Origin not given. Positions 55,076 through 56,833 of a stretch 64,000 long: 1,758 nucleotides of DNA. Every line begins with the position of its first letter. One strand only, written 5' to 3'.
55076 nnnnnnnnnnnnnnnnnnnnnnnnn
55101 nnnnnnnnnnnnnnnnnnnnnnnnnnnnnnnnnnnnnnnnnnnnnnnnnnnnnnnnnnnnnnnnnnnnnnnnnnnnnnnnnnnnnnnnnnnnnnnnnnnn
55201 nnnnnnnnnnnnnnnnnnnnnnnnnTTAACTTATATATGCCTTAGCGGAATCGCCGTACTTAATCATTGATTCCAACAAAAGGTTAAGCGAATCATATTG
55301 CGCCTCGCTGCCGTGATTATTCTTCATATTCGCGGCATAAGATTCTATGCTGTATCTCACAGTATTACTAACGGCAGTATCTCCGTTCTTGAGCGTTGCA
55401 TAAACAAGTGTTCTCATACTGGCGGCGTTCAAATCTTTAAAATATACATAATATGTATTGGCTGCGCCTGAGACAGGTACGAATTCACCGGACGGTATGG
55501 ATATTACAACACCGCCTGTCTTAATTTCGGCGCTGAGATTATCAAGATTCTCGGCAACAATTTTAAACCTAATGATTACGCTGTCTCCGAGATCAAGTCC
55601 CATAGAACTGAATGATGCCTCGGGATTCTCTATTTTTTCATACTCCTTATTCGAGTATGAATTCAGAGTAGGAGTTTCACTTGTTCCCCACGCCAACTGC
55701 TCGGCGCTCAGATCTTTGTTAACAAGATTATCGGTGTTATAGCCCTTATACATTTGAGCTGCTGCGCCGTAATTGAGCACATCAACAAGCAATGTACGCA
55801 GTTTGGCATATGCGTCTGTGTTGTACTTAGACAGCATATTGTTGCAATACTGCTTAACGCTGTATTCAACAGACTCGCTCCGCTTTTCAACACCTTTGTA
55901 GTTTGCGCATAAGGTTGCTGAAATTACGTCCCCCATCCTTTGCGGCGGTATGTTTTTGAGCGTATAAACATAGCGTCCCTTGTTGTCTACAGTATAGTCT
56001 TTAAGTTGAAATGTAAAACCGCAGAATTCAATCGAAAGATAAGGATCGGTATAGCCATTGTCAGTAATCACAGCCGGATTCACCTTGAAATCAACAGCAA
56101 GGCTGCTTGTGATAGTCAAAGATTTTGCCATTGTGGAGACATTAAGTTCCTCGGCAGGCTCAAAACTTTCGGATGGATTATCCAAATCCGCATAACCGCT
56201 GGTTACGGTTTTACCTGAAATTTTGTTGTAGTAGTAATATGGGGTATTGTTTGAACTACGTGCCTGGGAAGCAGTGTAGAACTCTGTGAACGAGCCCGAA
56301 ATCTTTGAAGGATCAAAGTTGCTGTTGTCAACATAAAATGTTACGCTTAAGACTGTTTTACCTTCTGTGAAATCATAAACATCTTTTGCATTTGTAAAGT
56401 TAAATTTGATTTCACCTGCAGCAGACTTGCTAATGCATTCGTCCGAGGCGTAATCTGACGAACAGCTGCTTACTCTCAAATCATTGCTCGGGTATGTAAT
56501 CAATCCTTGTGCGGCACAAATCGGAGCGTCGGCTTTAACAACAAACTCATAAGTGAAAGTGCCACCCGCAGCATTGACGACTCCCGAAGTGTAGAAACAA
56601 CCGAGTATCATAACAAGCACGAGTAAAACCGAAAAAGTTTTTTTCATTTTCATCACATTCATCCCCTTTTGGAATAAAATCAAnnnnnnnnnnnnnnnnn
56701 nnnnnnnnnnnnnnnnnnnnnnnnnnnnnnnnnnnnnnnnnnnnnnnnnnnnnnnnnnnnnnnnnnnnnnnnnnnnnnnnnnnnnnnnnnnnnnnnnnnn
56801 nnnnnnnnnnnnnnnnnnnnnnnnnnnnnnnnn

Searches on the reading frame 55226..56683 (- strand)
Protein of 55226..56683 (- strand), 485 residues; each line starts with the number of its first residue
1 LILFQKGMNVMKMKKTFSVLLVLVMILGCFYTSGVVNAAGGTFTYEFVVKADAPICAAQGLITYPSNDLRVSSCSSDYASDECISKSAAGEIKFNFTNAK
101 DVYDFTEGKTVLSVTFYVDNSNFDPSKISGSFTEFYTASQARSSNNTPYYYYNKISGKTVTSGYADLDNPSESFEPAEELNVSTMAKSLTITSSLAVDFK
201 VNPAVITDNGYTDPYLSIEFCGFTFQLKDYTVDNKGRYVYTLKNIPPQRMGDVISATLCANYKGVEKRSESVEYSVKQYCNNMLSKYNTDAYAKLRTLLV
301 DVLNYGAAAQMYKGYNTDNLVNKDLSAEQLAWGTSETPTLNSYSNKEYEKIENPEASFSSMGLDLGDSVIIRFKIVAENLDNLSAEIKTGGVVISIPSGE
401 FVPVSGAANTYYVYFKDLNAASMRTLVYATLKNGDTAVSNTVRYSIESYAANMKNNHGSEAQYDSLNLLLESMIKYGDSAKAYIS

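Call 5: search_protein_families(library=pfam, proteins=[window:55226-56683:-], max_evalue=0.1)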
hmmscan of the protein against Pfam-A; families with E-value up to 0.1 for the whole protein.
window:55226-56683:- (485 aa): 0 families

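Call 6: search_protein_families(library=ncbifam, proteins=[window:55226-56683:-], max_evalue=0.1)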
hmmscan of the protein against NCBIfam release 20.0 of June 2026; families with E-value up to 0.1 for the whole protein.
window:55226-56683:- (485 aa): 0 families

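Call 9: find_homologous_proteins(query=window:55226-56683:-, max_evalue=0.001)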
Query window:55226-56683:- (485 aa): 201 proteins with E <= 0.001 among 8000 candidates; the best 120 are listed.
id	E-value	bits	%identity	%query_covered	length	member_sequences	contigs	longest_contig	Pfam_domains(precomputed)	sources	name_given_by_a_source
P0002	0.0e+0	1042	100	98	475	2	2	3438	-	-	-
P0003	2.1e-77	279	40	92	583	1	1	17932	-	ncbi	-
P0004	5.6e-76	274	41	92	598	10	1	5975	-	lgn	-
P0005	2.0e-74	269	39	94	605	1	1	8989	-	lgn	-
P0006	6.7e-74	267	38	92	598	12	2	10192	-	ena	-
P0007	1.8e-73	266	39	93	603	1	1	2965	-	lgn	-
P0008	1.9e-72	262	48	61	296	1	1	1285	-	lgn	-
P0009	6.8e-72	261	47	64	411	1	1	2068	-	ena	-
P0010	5.6e-71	258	39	92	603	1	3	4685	-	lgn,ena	-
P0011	1.3e-70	256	48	61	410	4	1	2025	-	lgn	-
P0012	1.4e-70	256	36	92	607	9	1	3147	PF00963.25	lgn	-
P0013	2.9e-70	255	46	65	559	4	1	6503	PF16738.11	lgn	-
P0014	3.8e-70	255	47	61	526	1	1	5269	-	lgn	-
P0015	5.1e-69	251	46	66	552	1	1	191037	PF00963.25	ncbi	-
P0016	2.0e-68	249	45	61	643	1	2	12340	PF13306.13,PF00963.25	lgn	-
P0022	1.8e-67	246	37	95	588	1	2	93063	PF00963.25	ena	-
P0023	2.8e-67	245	37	95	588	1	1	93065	PF00963.25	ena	-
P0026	2.4e-66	242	46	61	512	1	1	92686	PF00963.25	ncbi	-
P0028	3.3e-65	239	42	69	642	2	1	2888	PF13306.13,PF00963.25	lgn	-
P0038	5.1e-64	235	44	63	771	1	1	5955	PF00963.25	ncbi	-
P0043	3.6e-63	232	42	63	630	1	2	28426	PF13306.13,PF00963.25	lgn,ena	-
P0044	4.8e-63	231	44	61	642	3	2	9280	PF13306.13,PF00963.25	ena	-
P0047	1.2e-62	230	40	82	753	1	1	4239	PF00963.25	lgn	-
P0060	4.6e-59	218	44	61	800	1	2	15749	PF00963.25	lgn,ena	-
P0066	4.1e-58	215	39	72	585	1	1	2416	PF13306.13,PF00963.25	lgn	-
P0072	7.2e-57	211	41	61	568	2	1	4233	PF00963.25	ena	-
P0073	7.3e-57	211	41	61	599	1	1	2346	PF13306.13,PF00963.25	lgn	-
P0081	4.5e-55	205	41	61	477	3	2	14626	PF00963.25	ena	-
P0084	1.3e-54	204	33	97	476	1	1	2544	PF00963.25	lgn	-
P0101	4.5e-52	195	40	62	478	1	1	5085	PF00963.25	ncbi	-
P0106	2.0e-50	190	38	65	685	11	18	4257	PF07581.18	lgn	-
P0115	3.8e-49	186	41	61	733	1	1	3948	PF00963.25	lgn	-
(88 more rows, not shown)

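Call 12: find_encoding_contigs(protein=P0003, flank=4000, max_places=3)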
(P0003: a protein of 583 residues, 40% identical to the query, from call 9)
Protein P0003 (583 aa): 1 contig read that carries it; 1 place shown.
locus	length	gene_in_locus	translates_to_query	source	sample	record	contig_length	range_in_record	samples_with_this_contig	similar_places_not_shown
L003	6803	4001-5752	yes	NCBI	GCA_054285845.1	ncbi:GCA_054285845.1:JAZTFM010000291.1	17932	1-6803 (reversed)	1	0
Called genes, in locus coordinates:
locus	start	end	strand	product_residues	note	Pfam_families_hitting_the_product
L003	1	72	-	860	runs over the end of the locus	PF13306:LRR_5, PF13855:LRR_8 (weak), PF13306:LRR_5, PF00404:Dockerin_1 (faint)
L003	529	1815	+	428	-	PF13416:SBP_bac_8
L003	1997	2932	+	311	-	PF00528:BPD_transp_1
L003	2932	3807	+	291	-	PF00528:BPD_transp_1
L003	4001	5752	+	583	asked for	-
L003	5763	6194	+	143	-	-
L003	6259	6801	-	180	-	?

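Call 13: find_encoding_contigs(protein=P0006, flank=4000, max_places=3)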
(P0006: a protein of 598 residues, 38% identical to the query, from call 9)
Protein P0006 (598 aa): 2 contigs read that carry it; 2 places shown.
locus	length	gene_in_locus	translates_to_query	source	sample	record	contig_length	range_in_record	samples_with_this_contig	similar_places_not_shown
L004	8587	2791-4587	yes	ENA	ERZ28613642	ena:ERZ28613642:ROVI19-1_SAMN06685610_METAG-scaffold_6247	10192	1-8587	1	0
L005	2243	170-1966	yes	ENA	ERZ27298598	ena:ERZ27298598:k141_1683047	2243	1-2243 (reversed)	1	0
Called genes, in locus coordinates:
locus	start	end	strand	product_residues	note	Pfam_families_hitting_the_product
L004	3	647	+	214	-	?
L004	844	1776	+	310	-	PF00528:BPD_transp_1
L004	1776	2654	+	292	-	PF00528:BPD_transp_1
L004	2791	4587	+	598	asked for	-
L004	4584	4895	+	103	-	-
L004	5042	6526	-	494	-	PF08903:DUF1846, PF20921:DUF1846_C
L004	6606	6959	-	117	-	PF03862:SpoVAC_SpoVAEB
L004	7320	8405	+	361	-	PF01512:Complex1_51K, PF13187:Fer4_9 (faint), PF12797:Fer4_2 (faint), PF10531:SLBB, PF12838:Fer4_7 (weak)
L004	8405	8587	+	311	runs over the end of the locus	PF03116:NQR2_RnfD_RnfE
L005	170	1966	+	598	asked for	-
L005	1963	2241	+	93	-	?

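Call 20: find_related_loci(query=A2, collection=genome_contigs, flank=4000)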
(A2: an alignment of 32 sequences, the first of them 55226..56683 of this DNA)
Query A2 (485 aa) in genome_contigs; peptide patterns used: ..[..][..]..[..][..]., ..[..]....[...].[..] (x = any residue, [..] = any of these).
283 stretches matched a pattern; 257 encode a relative of the query (tblastn E <= 1e-3); the best 80 are kept; 79 distinct loci.
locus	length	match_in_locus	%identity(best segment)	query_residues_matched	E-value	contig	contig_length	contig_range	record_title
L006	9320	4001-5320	37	40-483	4e-80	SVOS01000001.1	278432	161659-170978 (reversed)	MAG: Oscillospiraceae bacterium isolate SIG571 NODE_78_length_278432_cov_2.298917, whole genome shotgun sequence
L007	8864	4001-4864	47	188-483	5e-76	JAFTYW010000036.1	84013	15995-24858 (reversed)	MAG: Oscillospiraceae bacterium isolate RGIG4275 Roe_deer_Colon.Co__c1605484, whole genome shotgun sequence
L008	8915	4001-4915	44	170-485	4e-74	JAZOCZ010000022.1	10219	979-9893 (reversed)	MAG: Eubacteriales bacterium isolate T1900044754_TS20190420.MAGScoT_cleanbin_000059 SGB_2257_k141_795314, whole genome s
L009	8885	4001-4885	45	181-484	5e-72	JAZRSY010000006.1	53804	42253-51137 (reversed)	MAG: Acutalibacteraceae bacterium isolate T1900045345_YK20190035.MAGScoT_cleanbin_000004 SGB_6700_k141_1065083, whole ge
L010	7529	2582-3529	44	163-485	1e-71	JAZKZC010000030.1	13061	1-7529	MAG: Eubacteriales bacterium isolate T1900045092_TC20190086.MAGScoT_cleanbin_000034 SGB_4716_k141_1316758, whole genome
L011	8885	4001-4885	44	188-483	1e-71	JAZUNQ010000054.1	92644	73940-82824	MAG: Acutalibacteraceae bacterium isolate T1900044885_TS20190351.MAGScoT_cleanbin_000012 SGB_3221_k141_2225441, whole ge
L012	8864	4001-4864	46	188-484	1e-71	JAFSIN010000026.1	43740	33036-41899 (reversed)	MAG: Clostridia bacterium isolate RGIG3174 Goat_Rectum.Co__c518629, whole genome shotgun sequence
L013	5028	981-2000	41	128-483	4e-70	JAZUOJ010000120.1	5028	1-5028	MAG: Acutalibacteraceae bacterium isolate T1900044873_TS20190339.MAGScoT_cleanbin_000041 SGB_3180_k141_2420095, whole ge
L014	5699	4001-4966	43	145-483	5e-70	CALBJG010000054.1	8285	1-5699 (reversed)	MAG TPA_asm: uncultured Clostridia bacterium isolate SRR6425810_bin.150_CONCOCT_v1.1_MAG genome assembly, contig: ERZ176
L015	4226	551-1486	44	165-484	5e-70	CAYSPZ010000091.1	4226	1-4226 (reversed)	MAG TPA_asm: uncultured Eubacteriales bacterium isolate SRP315200_co1_799 genome assembly, contig: NODE_54017_length_422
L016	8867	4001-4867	45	188-484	2e-69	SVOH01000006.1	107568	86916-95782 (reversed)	MAG: Oscillospiraceae bacterium isolate SIG560 NODE_1065_length_107568_cov_2.509098, whole genome shotgun sequence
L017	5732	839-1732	45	178-483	3e-69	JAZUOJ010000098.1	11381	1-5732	MAG: Acutalibacteraceae bacterium isolate T1900044873_TS20190339.MAGScoT_cleanbin_000041 SGB_3180_k141_1206870, whole ge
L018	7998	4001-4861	45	188-483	4e-69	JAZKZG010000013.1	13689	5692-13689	MAG: Eubacteriales bacterium isolate T1900045091_TC20190085.MAGScoT_cleanbin_000017 SGB_4703_k141_3153039, whole genome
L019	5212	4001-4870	44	188-484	9e-69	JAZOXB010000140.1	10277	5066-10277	MAG: Faecousia sp. isolate T1900045516_YK20190210.MAGScoT_cleanbin_000039 SGB_7613_k141_2677523, whole genome shotgun se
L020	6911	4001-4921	43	175-485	8e-69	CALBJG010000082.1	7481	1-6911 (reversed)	MAG TPA_asm: uncultured Clostridia bacterium isolate SRR6425810_bin.150_CONCOCT_v1.1_MAG genome assembly, contig: ERZ176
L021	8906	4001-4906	46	176-485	2e-68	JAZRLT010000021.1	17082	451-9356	MAG: Eubacteriales bacterium isolate T1900045429_YK20190120.MAGScoT_cleanbin_000059 SGB_7090_k141_1990416, whole genome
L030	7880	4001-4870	43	188-485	2e-66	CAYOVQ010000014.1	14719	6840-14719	MAG TPA_asm: uncultured Ruminococcus sp. isolate SRP315200_co2_497 genome assembly, contig: NODE_4678_length_14719_cov_2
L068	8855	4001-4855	43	188-481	4e-56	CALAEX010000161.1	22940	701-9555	MAG TPA_asm: uncultured Lachnospiraceae bacterium isolate SRR6425826_bin.44_CONCOCT_v1.1_MAG genome assembly, contig: ER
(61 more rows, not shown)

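Call 31: search_protein_families(library=pfam, proteins=[L030:5061-5330:+, L030:5343-6464:+, L068:5882-6613:+, L021:6107-6562:+, L021:5115-5837:+, L021:5851-6120:+, L021:6543-7676:+], max_evalue=0.01)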
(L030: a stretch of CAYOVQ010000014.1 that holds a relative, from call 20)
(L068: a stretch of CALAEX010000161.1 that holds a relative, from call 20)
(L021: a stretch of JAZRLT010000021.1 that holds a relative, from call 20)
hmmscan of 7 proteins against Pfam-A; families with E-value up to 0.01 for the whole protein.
L030:5061-5330:+ (89 aa): 1 family
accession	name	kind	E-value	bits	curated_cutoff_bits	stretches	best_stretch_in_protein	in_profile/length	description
PF05402.18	PqqD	-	2e-10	41.3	23.4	1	29-84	10-65/67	Coenzyme PQQ synthesis protein D (PqqD)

L030:5343-6464:+ (373 aa): 1 family
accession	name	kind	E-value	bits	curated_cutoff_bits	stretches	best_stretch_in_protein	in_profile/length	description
PF14907.12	NTP_transf_5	-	1.5e-33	116.9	31.2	1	31-268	5-249/249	Uncharacterised nucleotidyltransferase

L068:5882-6613:+ (243 aa): 1 family
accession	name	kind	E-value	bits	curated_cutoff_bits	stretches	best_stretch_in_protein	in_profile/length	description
PF07475.17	Hpr_kinase_C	-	0.0058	16.6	33.3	1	93-186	9-93/171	HPr Serine kinase C-terminal domain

L021:6107-6562:+ (151 aa): 1 family
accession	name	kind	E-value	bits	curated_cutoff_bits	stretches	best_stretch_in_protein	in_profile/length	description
PF00717.28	Peptidase_S24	-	7.2e-07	29.4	23.3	1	11-97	28-115/116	Peptidase S24-like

L021:5115-5837:+ (240 aa): 0 families

L021:5851-6120:+ (89 aa): 2 families
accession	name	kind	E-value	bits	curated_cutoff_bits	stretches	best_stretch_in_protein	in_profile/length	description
PF05402.18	PqqD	-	1.7e-14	54.3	23.4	1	18-86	4-67/67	Coenzyme PQQ synthesis protein D (PqqD)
PF00538.25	Linker_histone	-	0.0049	17.5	22.4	1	47-87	19-60/74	linker histone H1 and H5 family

L021:6543-7676:+ (377 aa): 1 family
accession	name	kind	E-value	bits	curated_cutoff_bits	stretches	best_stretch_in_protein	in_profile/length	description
PF14907.12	NTP_transf_5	-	2.2e-34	119.6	31.2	1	33-269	5-248/249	Uncharacterised nucleotidyltransferase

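Call 32: search_protein_families(library=ncbifam, proteins=[L030:5061-5330:+, L030:5343-6464:+, L068:5882-6613:+, L021:6107-6562:+], max_evalue=0.1)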
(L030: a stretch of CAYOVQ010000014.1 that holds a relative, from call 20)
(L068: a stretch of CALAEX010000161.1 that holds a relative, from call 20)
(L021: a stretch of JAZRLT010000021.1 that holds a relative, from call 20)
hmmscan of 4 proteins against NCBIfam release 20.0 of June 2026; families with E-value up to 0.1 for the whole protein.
L030:5061-5330:+ (89 aa): 5 families
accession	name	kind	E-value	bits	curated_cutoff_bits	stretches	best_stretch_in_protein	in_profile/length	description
NF033536.1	lasso_PqqD_Bac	exception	8.4e-07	29.1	80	1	33-85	33-85/88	lasso peptide biosynthesis PqqD family chaperone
NF050069.2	PqqD_rel_WgkC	exception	3.1e-06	27.1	110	1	33-80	33-80/103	PqqD family peptide maturation chaperone WgkC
NF033530.1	lasso_PqqD_Strm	exception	1e-05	25.7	70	1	33-85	25-77/78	lasso peptide biosynthesis PqqD family chaperone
NF038194.1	AlgK_TPR_lipo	equivalog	0.023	13.4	700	1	40-83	146-189/448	alginate biosynthesis TPR repeat lipoprotein AlgK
NF002535.0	PRK02079.1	equivalog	0.024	14.4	101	1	29-64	33-69/92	pyrroloquinoline quinone biosynthesis peptide chaperone PqqD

L030:5343-6464:+ (373 aa): 0 families

L068:5882-6613:+ (243 aa): 4 families
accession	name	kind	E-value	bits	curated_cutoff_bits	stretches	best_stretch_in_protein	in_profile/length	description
TIGR04249.1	SCM_chp_ScmC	equivalog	4.1e-05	23.1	125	1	88-185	123-224/292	SynChlorMet cassette protein ScmC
TIGR00679.1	hpr-ser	equivalog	0.0018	17.5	240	1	74-147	113-185/300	HPr(Ser) kinase/phosphatase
TIGR04355.1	HprK_rel_B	hypoth_equivalog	0.002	17.3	200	1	82-153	136-204/351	HprK-related kinase B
TIGR04352.1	HprK_rel_A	equivalog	0.037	13.1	200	1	89-119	95-125/280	HprK-related kinase A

L021:6107-6562:+ (151 aa): 4 families
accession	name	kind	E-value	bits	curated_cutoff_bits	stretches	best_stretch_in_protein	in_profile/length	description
TIGR02228.1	sigpep_I_arch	equivalog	7.9e-08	32.3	51.85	1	19-100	35-121/158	signal peptidase I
TIGR02227.1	sigpep_I_bact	equivalog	0.00012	22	47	1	21-97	23-104/162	signal peptidase I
NF046067.1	SigPepSipWBacil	equivalog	0.00016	21.3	190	1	17-100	37-128/189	signal peptidase I SipW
TIGR02754.1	sod_Ni_protease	equivalog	0.00062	20.2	63.25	1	23-85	3-70/90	nickel-type superoxide dismutase maturation protease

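Call 34: predict_structure(alignment_id=A2)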
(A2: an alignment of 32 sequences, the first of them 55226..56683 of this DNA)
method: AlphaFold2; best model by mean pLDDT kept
length: 485 residues; sequences in the alignment: 32
mean_pLDDT: 83.2   pTM: 0.63
mean pLDDT of the five models: 83.2, 80.7, 79.2, 78.7, 78.3
residues with pLDDT >= 90: 254; 70-90: 139; 50-70: 53; < 50: 39
segments of 3 or more residues with pLDDT < 50: 1-9, 29-37, 156-174
pLDDT, mean of each block of 10 residues (from residue 1): 41 67 70 45 80 77 85 82 69 74 78 85 78 65 60 49 41 51 73 88 90 95 93 94 94 95 89 94 95 97 97 96 97 96 93 96 88 97 96 96 97 93 95 98 96 76 89 96 93
secondary structure, 60 per line:
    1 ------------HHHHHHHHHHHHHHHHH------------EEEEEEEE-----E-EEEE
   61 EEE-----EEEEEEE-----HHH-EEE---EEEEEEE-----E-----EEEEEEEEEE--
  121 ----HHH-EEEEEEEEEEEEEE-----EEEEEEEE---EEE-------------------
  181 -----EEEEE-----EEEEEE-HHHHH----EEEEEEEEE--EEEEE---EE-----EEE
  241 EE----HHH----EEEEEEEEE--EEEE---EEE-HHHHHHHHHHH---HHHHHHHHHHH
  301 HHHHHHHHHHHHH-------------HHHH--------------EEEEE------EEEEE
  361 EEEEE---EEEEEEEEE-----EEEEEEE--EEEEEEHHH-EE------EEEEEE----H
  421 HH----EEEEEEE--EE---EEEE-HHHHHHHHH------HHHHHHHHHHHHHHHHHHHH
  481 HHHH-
elements in order: H13-29 E42-49 E57-63 E69-75 E85-87 E91-97 E109-118 E129-142 E148-155 E159-161 E186-190 E196-201 H203-207 E212-220 E223-227 E238-242 E254-262 E265-268 E272-274 H276-286 H290-313 H327-330 E345-349 E356-365 E369-377 E383-389 E392-397 E410-415 E427-433 E441-444 H446-454 H461-484

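Call 37: fold_search(model_id=the predicted structure, library=pdb)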
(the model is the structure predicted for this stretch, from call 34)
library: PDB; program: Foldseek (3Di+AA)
matches with E <= 10: 1573; with E <= 0.001: 20
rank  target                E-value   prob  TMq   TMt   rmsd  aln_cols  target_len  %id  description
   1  2w1n                  7.9e-06  1.00  0.19  0.36  21.8       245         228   13  cohesin and fibronectin type-III double module construct from the Clostridium perfringens glycoside hydrolase GH84C (released 2009-02-03)
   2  7z0l_A                7.4e-05  0.99  0.15  0.23  22.1       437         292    8  IL-27 signalling complex (released 2022-07-27)
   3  8dh9_A                2.2e-04  0.99  0.16  0.16  21.1       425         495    9  Leptin-bound leptin receptor complex-D3-D7 (released 2023-04-19)
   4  5e53_D                3.2e-04  0.96  0.15  0.23  21.5       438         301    8  Crystal structure of chicken CNTN1 FN1-FN3 domains (released 2016-08-31)
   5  8d82_C                3.6e-04  0.98  0.15  0.23  20.3       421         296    7  Cryo-EM structure of human IL-6 signaling complex in detergent: model containing full extracellular domains (released 2023-03-29)
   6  3qt2_B                4.1e-04  0.93  0.15  0.22  18.4       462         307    7  Structure of a cytokine ligand-receptor complex (released 2012-02-01)
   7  7mro                  5.1e-04  0.95  0.15  0.22  20.8       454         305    7  Zebrafish CNTN4 FN1-FN3 domains (released 2022-01-05)
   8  8d85_B                5.1e-04  0.90  0.14  0.21  23.4       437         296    8  Cryo-EM structure of human IL-27 signaling complex: model containing the interaction core region (released 2023-03-29)
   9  4fl4_L                5.3e-04  1.00  0.18  0.27  19.1       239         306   11  Scaffoldin conformation and dynamics revealed by a ternary complex from the Clostridium thermocellum cellulosome (released 2012-06-27)
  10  3e0g_A                5.6e-04  0.92  0.14  0.15  21.1       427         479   10  Structure of the Leukemia Inhibitory Factor Receptor (LIF-R) domains D1-D5 (released 2008-09-23)
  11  4fl4_C                6.5e-04  1.00  0.19  0.29  17.2       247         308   12  Scaffoldin conformation and dynamics revealed by a ternary complex from the Clostridium thermocellum cellulosome (released 2012-06-27)
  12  8b7q_B                6.5e-04  1.00  0.16  0.34  16.7       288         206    8  Cryo-EM structure for the mouse LEPR-CRH2:Leptin:LEPR-Ig complex following symmetry expansion in combination with loca (released 2023-04-05)
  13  7z3r_B                6.5e-04  0.97  0.16  0.24  21.2       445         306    8  Crystal structure of the mouse leptin:LepR-IgCRH2 complex to 2.95 A resolution. (released 2023-03-22)
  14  8dh8_A                6.5e-04  0.96  0.15  0.11  21.4       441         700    9  Leptin-bound leptin receptor complex-full ECD (released 2023-04-19)
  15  7mrk_D                6.5e-04  0.93  0.15  0.23  21.4       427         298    9  Chicken CNTN4 APP complex (released 2022-01-05)
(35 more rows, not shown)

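Call 62: find_related_loci(query=A7, collection=genome_contigs, flank=5000)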
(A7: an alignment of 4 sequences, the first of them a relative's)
Query A7 (377 aa) in genome_contigs; peptide patterns used: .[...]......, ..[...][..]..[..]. (x = any residue, [..] = any of these).
41 stretches matched a pattern; 10 encode a relative of the query (tblastn E <= 1e-3); 10 distinct loci.
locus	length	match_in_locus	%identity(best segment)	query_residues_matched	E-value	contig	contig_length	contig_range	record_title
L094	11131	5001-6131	100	1-377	0e+0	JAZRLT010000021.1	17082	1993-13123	MAG: Eubacteriales bacterium isolate T1900045429_YK20190120.MAGScoT_cleanbin_000059 SGB_7090_k141_1990416, whole genome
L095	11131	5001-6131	58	1-377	1e-150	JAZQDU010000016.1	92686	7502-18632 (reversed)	MAG: Acutalibacteraceae bacterium isolate T1900044636_TS20190102.MAGScoT_cleanbin_000015 SGB_1147_k141_2315032, whole ge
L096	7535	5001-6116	45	4-377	2e-107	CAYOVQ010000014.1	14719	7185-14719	MAG TPA_asm: uncultured Ruminococcus sp. isolate SRP315200_co2_497 genome assembly, contig: NODE_4678_length_14719_cov_2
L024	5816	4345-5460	45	4-377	1e-104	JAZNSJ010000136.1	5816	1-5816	MAG: Acutalibacteraceae bacterium isolate T1900044809_TS20190275.MAGScoT_cleanbin_000047 SGB_2775_k141_312441, whole gen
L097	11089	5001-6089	42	4-371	3e-97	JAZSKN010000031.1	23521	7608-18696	MAG: Acutalibacteraceae bacterium isolate T1900044560_TS20190026.MAGScoT_cleanbin_000031 SGB_361_k141_405667, whole geno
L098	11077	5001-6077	41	7-359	4e-89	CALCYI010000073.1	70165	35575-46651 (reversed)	MAG TPA_asm: uncultured Clostridia bacterium isolate ERR1278104_bin.87_CONCOCT_v1.1_MAG genome assembly, contig: ERZ8423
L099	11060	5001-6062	40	8-355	5e-84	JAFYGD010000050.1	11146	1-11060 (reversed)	MAG: Eubacterium sp. isolate RGIG7060 Sheep_Rumen.Co__c983564, whole genome shotgun sequence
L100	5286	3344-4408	41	6-355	5e-83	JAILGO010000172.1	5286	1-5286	MAG: Eubacterium sp. isolate RUI100 k141_12609689_flag=1_multi=8.0000_len=5286, whole genome shotgun sequence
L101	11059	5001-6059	40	7-355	7e-83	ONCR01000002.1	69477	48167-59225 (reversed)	uncultured Clostridiales bacterium isolate RUG177 genome assembly, contig: scaffold_392, whole genome shotgun sequence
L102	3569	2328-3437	36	1-371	6e-77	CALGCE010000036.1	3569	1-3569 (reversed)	MAG TPA_asm: uncultured Clostridia bacterium isolate SRR6425756_bin.59_CONCOCT_v1.1_MAG genome assembly, contig: ERZ1767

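Call 64: predict_structure(alignment_id=A4)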
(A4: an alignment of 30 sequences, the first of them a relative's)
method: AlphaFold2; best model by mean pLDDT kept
length: 685 residues; sequences in the alignment: 30
mean_pLDDT: 69.3   pTM: 0.49
mean pLDDT of the five models: 69.3, 68.4, 67.8, 67.7, 67.0
residues with pLDDT >= 90: 228; 70-90: 188; 50-70: 60; < 50: 209
segments of 3 or more residues with pLDDT < 50: 20-88, 240-338, 646-685
pLDDT, mean of each block of 10 residues (from residue 1): 78 74 36 36 38 36 32 36 43 73 66 68 85 80 62 82 92 78 86 87 70 69 80 63 34 31 27 31 32 32 26 28 27 44 87 80 93 95 94 95 91 97 90 94 89 92 95 94 96 85 87 92 80 94 94 94 96 83 92 94 91 90 92 85 48 34 27 30 30
secondary structure, 60 per line:
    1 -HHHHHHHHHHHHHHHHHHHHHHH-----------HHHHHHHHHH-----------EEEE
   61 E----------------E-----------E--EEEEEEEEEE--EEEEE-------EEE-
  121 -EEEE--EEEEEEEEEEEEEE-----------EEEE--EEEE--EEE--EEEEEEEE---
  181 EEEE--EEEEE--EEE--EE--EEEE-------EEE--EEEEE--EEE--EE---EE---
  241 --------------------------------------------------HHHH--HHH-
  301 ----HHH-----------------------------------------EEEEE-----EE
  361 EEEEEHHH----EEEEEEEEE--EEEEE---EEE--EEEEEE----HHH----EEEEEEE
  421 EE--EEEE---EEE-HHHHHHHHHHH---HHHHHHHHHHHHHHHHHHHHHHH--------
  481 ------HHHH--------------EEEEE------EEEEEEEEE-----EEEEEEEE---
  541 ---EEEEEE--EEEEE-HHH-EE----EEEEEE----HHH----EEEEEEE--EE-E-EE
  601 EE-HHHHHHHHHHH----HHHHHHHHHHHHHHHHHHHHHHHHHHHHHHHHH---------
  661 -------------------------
elements in order (helices of 4 or more, strands of 3 or more residues): H2-24 H36-45 E57-61 E93-102 E105-109 E117-119 E122-125 E128-141 E153-156 E159-162 E165-167 E170-177 E181-184 E187-191 E194-196 E203-206 E214-216 E219-223 E226-228 H291-294 E349-353 E359-365 E373-381 E384-388 E392-394 E397-402 E414-422 E425-428 E432-434 H436-446 H450-472 H487-490 E505-509 E516-524 E530-537 E544-549 E552-556 E568-573 E585-591 E599-602 H604-614 H619-651

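Call 83: search_solved_structures(query=A2, max_evalue=1)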
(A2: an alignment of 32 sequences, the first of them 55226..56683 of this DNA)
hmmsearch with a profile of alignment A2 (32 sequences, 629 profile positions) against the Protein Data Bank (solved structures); distinct sequences matched with E-value up to 1: 1.
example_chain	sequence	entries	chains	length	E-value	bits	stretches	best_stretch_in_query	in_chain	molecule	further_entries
4gt6_A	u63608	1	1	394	2.6e-08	36.5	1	124-298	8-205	Cell surface protein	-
